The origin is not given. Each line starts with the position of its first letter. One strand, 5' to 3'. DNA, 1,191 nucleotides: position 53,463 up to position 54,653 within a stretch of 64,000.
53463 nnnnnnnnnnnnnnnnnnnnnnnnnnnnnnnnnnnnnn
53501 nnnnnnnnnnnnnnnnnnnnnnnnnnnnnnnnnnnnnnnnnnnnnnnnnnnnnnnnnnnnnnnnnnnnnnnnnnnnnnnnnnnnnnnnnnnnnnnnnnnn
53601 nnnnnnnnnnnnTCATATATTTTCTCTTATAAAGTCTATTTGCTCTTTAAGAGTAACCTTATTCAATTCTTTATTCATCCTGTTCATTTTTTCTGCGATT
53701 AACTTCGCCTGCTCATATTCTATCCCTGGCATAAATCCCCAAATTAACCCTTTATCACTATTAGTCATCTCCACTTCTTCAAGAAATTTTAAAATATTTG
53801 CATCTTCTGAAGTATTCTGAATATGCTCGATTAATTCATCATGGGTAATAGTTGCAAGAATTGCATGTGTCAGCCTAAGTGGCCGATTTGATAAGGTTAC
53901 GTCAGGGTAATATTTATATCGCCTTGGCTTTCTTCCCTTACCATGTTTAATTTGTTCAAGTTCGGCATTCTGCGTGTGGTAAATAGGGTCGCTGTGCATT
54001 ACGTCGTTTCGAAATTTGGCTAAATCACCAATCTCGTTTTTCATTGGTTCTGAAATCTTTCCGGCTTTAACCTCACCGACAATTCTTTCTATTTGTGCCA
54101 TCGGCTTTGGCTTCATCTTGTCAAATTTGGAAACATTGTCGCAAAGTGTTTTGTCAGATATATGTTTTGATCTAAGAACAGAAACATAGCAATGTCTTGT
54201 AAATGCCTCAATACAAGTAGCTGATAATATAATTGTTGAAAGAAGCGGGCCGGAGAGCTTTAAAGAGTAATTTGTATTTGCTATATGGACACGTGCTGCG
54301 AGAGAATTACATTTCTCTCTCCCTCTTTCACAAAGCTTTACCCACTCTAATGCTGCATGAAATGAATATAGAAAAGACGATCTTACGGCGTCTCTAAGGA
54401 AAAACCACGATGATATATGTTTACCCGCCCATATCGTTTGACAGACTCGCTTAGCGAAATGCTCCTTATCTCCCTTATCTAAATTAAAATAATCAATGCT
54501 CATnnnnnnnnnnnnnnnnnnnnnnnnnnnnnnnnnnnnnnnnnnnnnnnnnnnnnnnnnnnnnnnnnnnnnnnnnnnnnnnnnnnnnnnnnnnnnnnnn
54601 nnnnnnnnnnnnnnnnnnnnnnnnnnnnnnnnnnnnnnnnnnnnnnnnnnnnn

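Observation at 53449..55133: Four co-directional accessory genes between pyrE and glnE: antitoxin-RelE followed by an Rx4H (HEPN-like) protein translationally coupled to a 55-aa zinc-ribbon protein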

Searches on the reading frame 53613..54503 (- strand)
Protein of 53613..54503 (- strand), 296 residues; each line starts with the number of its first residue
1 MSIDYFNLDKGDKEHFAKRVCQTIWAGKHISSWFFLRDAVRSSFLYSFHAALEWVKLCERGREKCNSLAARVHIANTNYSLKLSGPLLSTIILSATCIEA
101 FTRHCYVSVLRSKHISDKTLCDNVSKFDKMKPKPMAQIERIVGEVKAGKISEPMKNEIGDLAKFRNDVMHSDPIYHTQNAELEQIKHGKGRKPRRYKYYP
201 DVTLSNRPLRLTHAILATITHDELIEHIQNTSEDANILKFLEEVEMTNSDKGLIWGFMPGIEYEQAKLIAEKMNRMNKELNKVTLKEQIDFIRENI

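Call 3: search_protein_families(library=pfam, proteins=[window:53613-54503:-], max_evalue=1)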
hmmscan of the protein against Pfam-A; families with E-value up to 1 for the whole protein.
window:53613-54503:- (296 aa): 0 families

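Call 4: search_protein_families(library=padloc, proteins=[window:53613-54503:-], max_evalue=1)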
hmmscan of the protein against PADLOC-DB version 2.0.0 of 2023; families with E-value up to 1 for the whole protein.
window:53613-54503:- (296 aa): 1 family
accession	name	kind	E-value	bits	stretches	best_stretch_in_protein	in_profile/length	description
PDLC04038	PD-T4-5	-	0.0056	14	1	125-179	153-209/309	-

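Call 5: search_protein_families(library=ncbifam, proteins=[window:53613-54503:-], max_evalue=1)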
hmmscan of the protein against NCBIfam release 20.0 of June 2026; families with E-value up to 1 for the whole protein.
window:53613-54503:- (296 aa): 0 families

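Call 6: find_homologous_proteins(query=window:53613-54503:-, max_evalue=0.001)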
Query window:53613-54503:- (296 aa): 33 proteins with E <= 0.001 among 779 candidates.
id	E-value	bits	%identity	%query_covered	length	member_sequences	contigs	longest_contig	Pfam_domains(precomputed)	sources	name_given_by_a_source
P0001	4.0e-186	635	94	100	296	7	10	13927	-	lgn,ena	-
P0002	4.4e-175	599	88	100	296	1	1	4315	-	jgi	jgi:hypothetical protein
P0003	7.7e-154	529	80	99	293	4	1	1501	-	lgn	-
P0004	3.2e-131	455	81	84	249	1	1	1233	-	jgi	-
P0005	2.0e-119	416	65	93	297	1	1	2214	-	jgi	-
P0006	1.2e-92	329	93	55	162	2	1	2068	-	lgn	-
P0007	2.1e-88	315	53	94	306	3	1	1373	-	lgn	-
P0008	8.1e-88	313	54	93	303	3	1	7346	-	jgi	jgi:hypothetical protein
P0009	2.0e-87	311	54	93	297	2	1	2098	-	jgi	jgi:hypothetical protein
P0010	2.6e-87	311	53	93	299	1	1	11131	-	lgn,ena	-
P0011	2.3e-86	308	52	93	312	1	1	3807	-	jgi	jgi:hypothetical protein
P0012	5.3e-86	307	53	93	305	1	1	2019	-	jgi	-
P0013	2.8e-85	304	52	94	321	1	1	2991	-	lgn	-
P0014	4.3e-85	304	49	94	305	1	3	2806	-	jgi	jgi:hypothetical protein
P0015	2.1e-84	302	51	94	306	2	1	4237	-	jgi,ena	-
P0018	2.5e-83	298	53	93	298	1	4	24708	-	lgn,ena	-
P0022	1.3e-78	283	47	94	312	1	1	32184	-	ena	-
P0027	2.5e-67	245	46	94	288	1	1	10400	-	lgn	-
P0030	4.9e-65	238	43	94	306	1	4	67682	-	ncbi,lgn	-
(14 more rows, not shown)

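Call 7: search_protein_families(library=phrogs, proteins=[window:53613-54503:-], max_evalue=1)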
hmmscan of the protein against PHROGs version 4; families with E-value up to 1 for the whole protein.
window:53613-54503:- (296 aa): 1 family
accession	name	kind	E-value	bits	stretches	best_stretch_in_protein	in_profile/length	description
phrog_30754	-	unknown function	0.051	14.6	1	95-148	3-48/71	-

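Call 8: search_solved_structures(query=window:53613-54503:-, max_evalue=10)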
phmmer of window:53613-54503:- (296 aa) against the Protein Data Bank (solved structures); distinct sequences matched with E-value up to 10: 0.

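Call 12: find_encoding_contigs(protein=P0030, flank=6000, max_places=3)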
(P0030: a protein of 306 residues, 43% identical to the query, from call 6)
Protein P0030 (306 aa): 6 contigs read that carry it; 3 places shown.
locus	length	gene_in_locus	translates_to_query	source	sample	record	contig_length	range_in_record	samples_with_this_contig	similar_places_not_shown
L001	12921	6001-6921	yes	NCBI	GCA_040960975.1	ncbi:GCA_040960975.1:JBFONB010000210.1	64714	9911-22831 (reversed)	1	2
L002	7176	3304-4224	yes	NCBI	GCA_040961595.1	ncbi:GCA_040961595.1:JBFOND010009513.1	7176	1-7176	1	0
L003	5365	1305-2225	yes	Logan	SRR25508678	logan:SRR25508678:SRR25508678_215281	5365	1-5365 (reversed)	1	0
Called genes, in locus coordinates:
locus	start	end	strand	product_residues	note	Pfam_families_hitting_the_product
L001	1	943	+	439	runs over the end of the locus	PF00675:Peptidase_M16, PF05193:Peptidase_M16_C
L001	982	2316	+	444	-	PF00675:Peptidase_M16, PF05193:Peptidase_M16_C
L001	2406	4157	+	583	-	PF02518:HATPase_c, PF13589:HATPase_c_3, PF01119:DNA_mis_repair, PF08676:MutL_C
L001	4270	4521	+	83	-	PF02604:PhdYeFM_antitox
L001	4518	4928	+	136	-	PF01850:PIN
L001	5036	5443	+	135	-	PF01909:NTP_transf_2, PF18765:Polbeta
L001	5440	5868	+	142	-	PF01934:HepT-like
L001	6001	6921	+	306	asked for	-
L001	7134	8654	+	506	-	PF02384:N6_Mtase (weak), PF07669:Eco57I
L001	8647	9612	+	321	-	PF17728:BsuBI_PstI_RE_N, PF06616:BsuBI_PstI_RE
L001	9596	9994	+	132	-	PF00581:Rhodanese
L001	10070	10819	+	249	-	PF03741:TerC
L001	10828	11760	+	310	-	PF01745:IPT (weak), PF01715:IPPT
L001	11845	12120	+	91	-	PF17209:Hfq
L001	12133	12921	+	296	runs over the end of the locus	PF01048:PNP_UDP_1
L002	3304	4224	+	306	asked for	-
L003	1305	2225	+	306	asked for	-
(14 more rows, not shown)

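Call 14: find_encoding_contigs(protein=P0022, flank=6000, max_places=2)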
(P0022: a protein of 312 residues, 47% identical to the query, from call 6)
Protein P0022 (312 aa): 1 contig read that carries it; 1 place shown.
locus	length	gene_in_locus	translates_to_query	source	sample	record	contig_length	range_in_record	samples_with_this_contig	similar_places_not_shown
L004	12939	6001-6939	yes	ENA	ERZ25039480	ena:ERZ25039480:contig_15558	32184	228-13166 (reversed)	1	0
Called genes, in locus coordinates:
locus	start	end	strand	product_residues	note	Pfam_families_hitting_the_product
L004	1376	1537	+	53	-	-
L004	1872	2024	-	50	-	-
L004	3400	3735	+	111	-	-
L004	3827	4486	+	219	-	PF01641:SelR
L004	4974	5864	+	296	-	-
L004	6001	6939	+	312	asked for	-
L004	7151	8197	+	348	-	-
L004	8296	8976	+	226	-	-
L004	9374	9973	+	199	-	-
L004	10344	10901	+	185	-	PF24838:8xMP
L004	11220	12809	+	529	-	-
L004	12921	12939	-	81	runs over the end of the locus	?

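Call 15: find_encoding_contigs(protein=P0018, flank=6000, max_places=2)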
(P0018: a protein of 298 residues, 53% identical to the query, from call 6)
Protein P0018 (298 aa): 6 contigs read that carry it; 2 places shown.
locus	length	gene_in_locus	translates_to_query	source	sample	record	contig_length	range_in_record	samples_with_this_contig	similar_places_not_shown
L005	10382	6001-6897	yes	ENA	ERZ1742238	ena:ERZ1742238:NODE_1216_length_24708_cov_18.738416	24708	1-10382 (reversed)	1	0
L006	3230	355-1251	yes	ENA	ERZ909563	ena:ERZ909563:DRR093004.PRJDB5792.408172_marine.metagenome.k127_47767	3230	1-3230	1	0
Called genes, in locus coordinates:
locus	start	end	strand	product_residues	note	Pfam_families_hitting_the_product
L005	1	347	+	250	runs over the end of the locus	PF00106:adh_short, PF08659:KR, PF13561:adh_short_C2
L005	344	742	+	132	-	PF01648:ACPS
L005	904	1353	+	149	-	PF07977:FabA, PF22818:ApeI-like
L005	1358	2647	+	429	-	PF00109:ketoacyl-synt, PF02801:Ketoacyl-synt_C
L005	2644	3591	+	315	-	PF03279:Lip_A_acyltrans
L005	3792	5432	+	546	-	PF03721:UDPG_MGDP_dh_N, PF00984:UDPG_MGDP_dh, PF03720:UDPG_MGDP_dh_C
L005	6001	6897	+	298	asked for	-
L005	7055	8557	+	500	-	PF13432:TPR_16 (faint), PF23310:TPR_27 (faint), PF08238:Sel1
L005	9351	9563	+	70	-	PF10047:DUF2281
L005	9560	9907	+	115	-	PF02452:PemK_toxin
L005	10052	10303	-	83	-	-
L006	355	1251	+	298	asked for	-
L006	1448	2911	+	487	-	PF13432:TPR_16 (faint), PF23310:TPR_27 (faint), PF08238:Sel1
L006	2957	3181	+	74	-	-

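Call 16: find_related_loci(query=A1, collection=genome_contigs, flank=6000)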
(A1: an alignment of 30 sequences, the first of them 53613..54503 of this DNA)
Query A1 (296 aa) in genome_contigs; peptide patterns used: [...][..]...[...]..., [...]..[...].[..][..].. (x = any residue, [..] = any of these).
56 stretches matched a pattern, but none encodes a relative of the query by tblastn (E <= 1e-3).

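Call 17: find_related_loci(query=A1, collection=metagenome_contigs, flank=6000)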
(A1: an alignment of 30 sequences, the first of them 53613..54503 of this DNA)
Query A1 (296 aa) in metagenome_contigs; peptide patterns used: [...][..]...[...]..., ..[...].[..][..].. (x = any residue, [..] = any of these).
332 stretches matched a pattern; 10 encode a relative of the query (tblastn E <= 1e-3); 10 distinct loci.
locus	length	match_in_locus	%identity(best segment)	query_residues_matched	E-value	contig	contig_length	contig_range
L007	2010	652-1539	94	1-296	0e+0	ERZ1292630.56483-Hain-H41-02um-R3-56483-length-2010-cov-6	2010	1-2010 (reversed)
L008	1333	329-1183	50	18-294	2e-93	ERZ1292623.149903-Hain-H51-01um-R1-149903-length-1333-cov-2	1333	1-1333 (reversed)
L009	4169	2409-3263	51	18-294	4e-86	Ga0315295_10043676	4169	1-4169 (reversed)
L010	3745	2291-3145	51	18-294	2e-85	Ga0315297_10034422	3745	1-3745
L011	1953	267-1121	48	18-294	2e-86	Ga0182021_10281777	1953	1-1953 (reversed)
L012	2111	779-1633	48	18-294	3e-84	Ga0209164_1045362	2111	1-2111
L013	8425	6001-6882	44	1-293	1e-79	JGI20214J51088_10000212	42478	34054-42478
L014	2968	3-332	89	187-296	3e-63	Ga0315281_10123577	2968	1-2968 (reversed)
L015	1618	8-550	48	120-294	2e-51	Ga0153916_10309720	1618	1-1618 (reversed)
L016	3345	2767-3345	45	18-203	6e-47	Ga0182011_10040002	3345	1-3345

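Call 18: find_encoding_contigs(protein=P0001, flank=7000, max_places=6)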
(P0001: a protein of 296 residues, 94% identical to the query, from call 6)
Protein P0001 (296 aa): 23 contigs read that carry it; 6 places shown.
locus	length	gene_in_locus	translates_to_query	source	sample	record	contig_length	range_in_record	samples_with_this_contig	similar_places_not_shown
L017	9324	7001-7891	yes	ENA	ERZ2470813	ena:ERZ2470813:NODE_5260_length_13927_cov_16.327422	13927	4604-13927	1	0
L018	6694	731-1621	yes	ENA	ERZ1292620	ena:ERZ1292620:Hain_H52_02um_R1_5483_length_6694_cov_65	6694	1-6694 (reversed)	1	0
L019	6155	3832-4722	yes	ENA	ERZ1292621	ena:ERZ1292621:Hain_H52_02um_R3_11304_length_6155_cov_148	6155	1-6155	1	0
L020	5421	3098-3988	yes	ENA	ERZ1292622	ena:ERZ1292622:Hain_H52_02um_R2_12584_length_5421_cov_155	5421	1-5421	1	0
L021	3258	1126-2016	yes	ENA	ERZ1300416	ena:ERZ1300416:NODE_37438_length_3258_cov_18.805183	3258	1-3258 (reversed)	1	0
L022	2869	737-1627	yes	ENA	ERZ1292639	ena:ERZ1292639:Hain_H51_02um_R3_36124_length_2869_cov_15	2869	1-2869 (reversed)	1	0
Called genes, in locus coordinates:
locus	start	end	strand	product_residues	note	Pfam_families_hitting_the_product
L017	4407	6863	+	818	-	PF03710:GlnE, PF08335:GlnD_UR_UTase, PF03710:GlnE, PF08335:GlnD_UR_UTase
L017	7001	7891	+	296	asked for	-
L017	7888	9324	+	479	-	?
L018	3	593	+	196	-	?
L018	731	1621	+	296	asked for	-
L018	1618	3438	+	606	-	PF00069:Pkinase, PF07714:PK_Tyr_Ser-Thr, PF00515:TPR_1, PF13371:TPR_9, PF13424:TPR_12, PF13432:TPR_16, PF14559:TPR_19, PF13424:TPR_12, +33 more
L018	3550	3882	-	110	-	-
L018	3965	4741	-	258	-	-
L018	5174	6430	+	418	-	PF13173:AAA_14, PF13635:DUF4143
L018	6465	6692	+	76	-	?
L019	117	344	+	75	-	PF01106:NifU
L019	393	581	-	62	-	PF10133:CooT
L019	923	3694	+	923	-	PF03710:GlnE, PF08335:GlnD_UR_UTase, PF03710:GlnE, PF08335:GlnD_UR_UTase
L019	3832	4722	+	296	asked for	-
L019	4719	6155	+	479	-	?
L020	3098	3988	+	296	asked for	-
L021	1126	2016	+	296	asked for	-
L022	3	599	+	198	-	?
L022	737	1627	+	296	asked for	-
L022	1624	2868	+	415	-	?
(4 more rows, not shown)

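Call 19: find_encoding_contigs(protein=P0002, flank=5000, max_places=3)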
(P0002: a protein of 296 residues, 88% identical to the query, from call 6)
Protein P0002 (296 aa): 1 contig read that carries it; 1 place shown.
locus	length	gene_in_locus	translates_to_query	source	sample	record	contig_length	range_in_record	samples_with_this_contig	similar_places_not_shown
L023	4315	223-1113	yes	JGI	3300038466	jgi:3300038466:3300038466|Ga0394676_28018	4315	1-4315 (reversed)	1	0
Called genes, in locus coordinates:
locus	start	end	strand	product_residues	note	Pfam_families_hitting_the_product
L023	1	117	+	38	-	?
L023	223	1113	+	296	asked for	-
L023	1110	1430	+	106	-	-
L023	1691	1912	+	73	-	-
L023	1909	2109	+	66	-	PF01850:PIN (weak)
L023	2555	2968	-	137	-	PF01850:PIN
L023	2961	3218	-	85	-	-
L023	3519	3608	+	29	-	-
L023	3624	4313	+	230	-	?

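Call 20: find_encoding_contigs(protein=P0005, flank=5000, max_places=3)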
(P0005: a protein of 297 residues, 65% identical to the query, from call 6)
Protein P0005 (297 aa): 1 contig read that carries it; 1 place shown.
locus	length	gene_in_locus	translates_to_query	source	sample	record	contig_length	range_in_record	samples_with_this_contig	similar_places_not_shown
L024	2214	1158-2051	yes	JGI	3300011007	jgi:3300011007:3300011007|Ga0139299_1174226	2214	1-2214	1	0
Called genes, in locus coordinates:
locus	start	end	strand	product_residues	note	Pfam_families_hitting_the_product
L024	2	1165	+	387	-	?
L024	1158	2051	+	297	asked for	-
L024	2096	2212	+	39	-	?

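Call 26: predict_structure(alignment_id=A1)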
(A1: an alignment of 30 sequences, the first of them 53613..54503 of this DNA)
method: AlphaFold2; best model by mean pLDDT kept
length: 296 residues; sequences in the alignment: 30
mean_pLDDT: 84.5   pTM: 0.81
mean pLDDT of the five models: 84.5, 83.6, 81.3, 80.1, 79.8
residues with pLDDT >= 90: 178; 70-90: 58; 50-70: 46; < 50: 14
segments of 3 or more residues with pLDDT < 50: 1-8, 187-189
pLDDT, mean of each block of 10 residues (from residue 1): 41 58 53 87 97 97 94 95 96 96 90 89 93 92 95 95 88 66 56 75 85 97 95 88 61 85 95 96 92 89
secondary structure, 60 per line:
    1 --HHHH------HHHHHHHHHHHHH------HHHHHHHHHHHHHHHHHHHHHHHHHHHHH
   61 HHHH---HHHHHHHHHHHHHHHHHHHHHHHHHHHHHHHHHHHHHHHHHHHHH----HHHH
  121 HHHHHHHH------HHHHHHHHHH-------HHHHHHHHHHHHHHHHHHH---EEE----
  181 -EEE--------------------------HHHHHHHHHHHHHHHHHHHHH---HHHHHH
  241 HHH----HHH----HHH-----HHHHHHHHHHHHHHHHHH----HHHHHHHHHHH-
elements in order: H3-6 H13-25 H32-64 H68-112 H117-128 H135-144 H152-170 E174-176 E182-184 H211-231 H235-243 H263-280 H285-295

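Call 29: search_protein_representatives(alignment_id=A1)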
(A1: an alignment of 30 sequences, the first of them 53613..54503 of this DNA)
Query: 30 sequences, 306 profile positions. Proteins with E-value up to 0.001 (for the whole library): 86; up to 1e-10: 65; up to 1e-30: 5. The best 86 are listed.
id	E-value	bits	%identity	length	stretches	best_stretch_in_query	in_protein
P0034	4.8e-134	462.8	-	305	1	1-303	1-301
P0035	1.3e-111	389.1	-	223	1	1-216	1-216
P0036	2.3e-90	319.4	-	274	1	116-303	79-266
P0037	2.7e-45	171.4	-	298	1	14-254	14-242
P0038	5.2e-32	127.7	-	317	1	10-250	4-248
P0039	1.4e-29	119.7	-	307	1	25-301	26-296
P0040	1.5e-29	119.6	-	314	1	17-240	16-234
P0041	3.2e-28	115.3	-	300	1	15-240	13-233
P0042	4.3e-27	111.6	-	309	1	22-303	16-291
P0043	1.4e-26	109.9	-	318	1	13-239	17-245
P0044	1.6e-26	109.7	-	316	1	26-301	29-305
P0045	3.0e-26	108.8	-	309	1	26-234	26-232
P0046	2.8e-25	105.6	-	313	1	17-239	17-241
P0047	3.9e-25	105.1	-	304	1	19-250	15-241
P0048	5.4e-25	104.7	-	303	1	26-233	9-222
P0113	3.5e-07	46.2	-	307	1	19-240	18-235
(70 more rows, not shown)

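Call 32: search_protein_families(library=pfam, alignment_id=A2, max_evalue=0.01)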
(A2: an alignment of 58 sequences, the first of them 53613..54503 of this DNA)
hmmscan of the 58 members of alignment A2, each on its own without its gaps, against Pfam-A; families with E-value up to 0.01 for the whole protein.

A. member 1, window:53613-54503:- (296 aa): 0 families

B. families by the number of members that match (of 58 scanned): 0 families

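Call 33: search_protein_families(library=padloc, alignment_id=A2, max_evalue=0.01)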
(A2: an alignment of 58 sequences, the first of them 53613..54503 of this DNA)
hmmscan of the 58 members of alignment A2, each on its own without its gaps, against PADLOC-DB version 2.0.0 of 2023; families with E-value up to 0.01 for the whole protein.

A. member 1, window:53613-54503:- (296 aa): 1 family
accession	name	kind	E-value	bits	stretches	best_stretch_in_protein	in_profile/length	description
PDLC04038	PD-T4-5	-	0.0056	14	0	125-179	153-209/309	-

B. families by the number of members that match (of 58 scanned): 1 family
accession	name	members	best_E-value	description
PDLC04038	PD-T4-5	1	0.0056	-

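Call 34: search_solved_structures(query=A2, max_evalue=10, show_alignments=3)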
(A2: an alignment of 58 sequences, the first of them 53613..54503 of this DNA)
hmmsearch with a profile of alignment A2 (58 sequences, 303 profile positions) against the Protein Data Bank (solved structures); distinct sequences matched with E-value up to 10: 2.
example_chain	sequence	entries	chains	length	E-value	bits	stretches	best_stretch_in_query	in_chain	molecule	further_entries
8qyv_P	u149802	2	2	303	0.053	16.1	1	11-76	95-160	SWR1-complex protein 5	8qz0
1usd_A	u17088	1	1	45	1.1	11.7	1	255-295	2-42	VASODILATOR-STIMULATED PHOSPHOPROTEIN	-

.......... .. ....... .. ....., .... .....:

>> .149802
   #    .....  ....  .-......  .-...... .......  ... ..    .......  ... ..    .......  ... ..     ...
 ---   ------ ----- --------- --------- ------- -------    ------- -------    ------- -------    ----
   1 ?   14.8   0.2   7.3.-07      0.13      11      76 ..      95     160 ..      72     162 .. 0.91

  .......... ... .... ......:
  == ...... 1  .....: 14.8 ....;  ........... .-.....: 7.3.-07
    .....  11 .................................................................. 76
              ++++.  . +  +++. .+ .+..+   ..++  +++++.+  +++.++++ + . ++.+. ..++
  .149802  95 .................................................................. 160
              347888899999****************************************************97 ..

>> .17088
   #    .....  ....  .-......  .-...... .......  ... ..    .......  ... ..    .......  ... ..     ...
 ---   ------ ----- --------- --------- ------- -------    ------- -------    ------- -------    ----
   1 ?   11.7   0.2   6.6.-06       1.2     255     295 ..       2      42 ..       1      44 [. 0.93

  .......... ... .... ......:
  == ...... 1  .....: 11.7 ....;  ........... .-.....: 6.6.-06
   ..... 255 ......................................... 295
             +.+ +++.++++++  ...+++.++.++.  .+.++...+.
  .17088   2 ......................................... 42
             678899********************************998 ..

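Call 38: find_encoding_contigs(protein=P0037, flank=5000, max_places=3)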
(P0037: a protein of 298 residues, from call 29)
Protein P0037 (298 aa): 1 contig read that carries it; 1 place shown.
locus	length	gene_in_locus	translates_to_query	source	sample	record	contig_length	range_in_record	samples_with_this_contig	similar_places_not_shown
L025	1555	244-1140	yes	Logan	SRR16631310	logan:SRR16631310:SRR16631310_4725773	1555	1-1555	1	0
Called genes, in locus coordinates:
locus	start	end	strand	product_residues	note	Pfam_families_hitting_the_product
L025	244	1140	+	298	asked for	-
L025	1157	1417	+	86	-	PF04607:RelA_SpoT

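Call 40: find_homologous_proteins(query=A2, max_evalue=0.001)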
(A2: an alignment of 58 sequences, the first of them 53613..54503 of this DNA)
Query A2 (58 sequences) (296 aa, profile of the alignment): 34 proteins with E <= 0.001 among 5023 candidates.
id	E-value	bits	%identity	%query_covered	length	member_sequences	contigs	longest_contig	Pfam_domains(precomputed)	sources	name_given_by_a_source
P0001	9.5e-74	267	94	100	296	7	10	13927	-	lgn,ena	-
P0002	1.4e-73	266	88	100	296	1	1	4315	-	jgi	jgi:hypothetical protein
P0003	4.3e-72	261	80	99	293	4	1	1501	-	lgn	-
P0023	2.0e-66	242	49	94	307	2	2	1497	-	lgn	-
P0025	3.0e-65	239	47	94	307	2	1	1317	-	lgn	-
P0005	4.0e-65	238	65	93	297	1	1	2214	-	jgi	-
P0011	4.9e-64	235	52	93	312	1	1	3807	-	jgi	jgi:hypothetical protein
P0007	5.9e-64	234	53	94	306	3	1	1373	-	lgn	-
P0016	1.5e-63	233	51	94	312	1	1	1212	-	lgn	-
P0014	2.3e-63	232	49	94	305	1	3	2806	-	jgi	jgi:hypothetical protein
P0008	2.5e-63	232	54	93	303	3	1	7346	-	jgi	jgi:hypothetical protein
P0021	3.3e-63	232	50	93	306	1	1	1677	-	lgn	-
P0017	3.8e-63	232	52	92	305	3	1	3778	-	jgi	jgi:hypothetical protein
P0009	6.4e-63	231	54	93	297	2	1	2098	-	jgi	jgi:hypothetical protein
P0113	7.8e-63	231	-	-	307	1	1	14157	-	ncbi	-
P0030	1.0e-62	230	43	94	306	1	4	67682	-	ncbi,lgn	-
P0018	5.0e-62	228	53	93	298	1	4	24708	-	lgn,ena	-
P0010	1.5e-61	226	53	93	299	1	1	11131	-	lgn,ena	-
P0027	1.1e-59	220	46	94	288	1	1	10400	-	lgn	-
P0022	7.8e-59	218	47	94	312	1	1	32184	-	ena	-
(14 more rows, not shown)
